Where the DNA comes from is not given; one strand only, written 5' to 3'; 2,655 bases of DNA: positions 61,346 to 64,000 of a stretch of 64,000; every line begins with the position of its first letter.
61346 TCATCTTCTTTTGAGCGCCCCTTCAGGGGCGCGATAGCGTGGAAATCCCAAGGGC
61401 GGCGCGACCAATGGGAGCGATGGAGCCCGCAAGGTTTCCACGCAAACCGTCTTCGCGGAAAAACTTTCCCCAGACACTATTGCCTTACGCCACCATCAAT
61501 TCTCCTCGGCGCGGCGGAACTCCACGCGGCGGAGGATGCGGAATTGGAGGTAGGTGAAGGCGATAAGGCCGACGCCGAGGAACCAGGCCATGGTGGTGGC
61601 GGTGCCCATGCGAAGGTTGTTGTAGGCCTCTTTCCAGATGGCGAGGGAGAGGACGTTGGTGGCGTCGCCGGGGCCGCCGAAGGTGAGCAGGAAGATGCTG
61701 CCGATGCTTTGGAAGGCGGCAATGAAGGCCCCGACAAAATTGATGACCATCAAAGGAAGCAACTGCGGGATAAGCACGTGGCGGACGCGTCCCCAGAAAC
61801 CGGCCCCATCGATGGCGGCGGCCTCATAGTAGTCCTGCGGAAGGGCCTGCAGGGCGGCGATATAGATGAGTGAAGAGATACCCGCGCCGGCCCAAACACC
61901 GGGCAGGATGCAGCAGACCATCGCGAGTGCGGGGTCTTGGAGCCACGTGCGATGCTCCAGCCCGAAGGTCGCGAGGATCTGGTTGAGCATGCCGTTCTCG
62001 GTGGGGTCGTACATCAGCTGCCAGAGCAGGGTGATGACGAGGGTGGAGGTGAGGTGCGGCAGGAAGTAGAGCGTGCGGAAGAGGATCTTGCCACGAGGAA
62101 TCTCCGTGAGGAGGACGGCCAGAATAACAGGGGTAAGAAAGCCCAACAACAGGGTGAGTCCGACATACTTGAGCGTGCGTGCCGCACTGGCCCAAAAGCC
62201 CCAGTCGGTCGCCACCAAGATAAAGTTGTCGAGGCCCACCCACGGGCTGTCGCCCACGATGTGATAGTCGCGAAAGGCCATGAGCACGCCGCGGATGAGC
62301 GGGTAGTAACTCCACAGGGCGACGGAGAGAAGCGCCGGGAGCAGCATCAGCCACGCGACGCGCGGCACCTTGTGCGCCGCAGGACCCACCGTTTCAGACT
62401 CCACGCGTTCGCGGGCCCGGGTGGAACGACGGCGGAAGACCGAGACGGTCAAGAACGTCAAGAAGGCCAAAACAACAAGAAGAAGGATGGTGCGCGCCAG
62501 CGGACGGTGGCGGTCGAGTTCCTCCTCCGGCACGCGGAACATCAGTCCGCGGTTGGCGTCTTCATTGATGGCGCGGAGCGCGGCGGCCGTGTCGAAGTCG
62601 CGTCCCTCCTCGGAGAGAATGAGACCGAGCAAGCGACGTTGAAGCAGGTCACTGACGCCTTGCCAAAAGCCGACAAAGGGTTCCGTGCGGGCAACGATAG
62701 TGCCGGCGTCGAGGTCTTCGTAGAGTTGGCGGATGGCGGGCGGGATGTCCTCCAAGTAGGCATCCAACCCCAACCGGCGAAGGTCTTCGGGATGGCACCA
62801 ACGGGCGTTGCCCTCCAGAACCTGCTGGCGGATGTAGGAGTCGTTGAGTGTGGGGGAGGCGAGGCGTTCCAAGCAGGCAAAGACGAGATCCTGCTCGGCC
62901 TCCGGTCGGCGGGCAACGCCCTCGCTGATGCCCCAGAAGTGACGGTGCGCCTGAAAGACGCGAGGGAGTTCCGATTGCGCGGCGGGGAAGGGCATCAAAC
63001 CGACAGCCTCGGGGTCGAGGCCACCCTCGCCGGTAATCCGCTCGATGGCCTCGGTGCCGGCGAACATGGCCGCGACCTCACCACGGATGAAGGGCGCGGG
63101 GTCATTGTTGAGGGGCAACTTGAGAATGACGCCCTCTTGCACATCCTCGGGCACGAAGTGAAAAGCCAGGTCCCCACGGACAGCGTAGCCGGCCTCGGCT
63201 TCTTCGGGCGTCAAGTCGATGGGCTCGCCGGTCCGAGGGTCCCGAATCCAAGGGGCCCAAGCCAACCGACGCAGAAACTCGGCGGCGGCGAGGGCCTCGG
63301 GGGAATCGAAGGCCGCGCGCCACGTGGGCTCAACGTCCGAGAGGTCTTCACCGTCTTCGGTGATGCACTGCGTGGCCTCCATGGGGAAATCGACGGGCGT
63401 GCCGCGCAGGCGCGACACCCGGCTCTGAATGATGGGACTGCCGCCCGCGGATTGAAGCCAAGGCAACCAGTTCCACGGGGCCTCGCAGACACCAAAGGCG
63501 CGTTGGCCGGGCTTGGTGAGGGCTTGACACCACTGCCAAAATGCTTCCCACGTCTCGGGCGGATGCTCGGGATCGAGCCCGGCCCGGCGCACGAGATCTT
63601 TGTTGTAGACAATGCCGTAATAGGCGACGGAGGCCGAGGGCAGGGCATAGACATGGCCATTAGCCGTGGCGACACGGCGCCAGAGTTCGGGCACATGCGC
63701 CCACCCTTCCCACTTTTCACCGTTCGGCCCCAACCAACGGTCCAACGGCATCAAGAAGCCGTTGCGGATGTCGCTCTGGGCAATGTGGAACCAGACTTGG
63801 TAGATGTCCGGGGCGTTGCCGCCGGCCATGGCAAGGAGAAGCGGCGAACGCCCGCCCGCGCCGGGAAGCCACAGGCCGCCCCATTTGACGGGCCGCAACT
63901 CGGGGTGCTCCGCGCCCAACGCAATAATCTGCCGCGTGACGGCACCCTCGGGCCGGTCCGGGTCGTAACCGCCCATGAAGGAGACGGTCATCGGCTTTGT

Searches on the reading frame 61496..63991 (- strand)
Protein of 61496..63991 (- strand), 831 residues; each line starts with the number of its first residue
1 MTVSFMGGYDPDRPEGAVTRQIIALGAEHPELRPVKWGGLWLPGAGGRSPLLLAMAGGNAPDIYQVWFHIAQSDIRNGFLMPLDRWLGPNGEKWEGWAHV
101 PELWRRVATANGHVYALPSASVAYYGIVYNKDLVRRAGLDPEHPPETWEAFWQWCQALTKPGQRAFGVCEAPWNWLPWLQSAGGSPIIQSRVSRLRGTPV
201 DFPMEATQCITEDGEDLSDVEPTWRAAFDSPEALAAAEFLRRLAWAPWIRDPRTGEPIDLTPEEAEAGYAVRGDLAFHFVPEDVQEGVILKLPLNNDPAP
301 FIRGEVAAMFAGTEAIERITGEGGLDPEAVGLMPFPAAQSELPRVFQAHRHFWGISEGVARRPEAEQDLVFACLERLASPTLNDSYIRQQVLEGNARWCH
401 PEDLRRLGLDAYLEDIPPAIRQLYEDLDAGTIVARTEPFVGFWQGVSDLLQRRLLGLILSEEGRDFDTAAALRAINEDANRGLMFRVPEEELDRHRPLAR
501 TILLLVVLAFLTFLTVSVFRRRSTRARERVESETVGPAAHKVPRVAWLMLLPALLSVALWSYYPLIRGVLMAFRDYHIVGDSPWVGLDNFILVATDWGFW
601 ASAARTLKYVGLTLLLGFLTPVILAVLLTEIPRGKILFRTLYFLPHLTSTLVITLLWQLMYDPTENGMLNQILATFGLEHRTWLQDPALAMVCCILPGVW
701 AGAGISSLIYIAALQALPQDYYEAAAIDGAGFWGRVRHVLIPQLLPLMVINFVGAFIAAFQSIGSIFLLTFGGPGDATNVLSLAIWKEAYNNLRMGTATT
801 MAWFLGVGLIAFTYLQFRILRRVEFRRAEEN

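Call 53: search_protein_families(library=pfam, proteins=[window:61496-63991:-], max_evalue=0.00001)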
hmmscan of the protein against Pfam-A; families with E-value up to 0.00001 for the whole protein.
window:61496-63991:- (831 aa): 3 families
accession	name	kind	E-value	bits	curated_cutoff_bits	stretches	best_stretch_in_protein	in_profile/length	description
PF01547.30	SBP_bac_1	-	1.9e-16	61.4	26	1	43-184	32-174/307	Bacterial extracellular solute-binding protein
PF13416.11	SBP_bac_8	-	1.4e-15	58.3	27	1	51-237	28-159/279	Bacterial extracellular solute-binding protein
PF00528.27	BPD_transp_1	-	2e-14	54.2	26.4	1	635-824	17-179/184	Binding-protein-dependent transport system inner membrane component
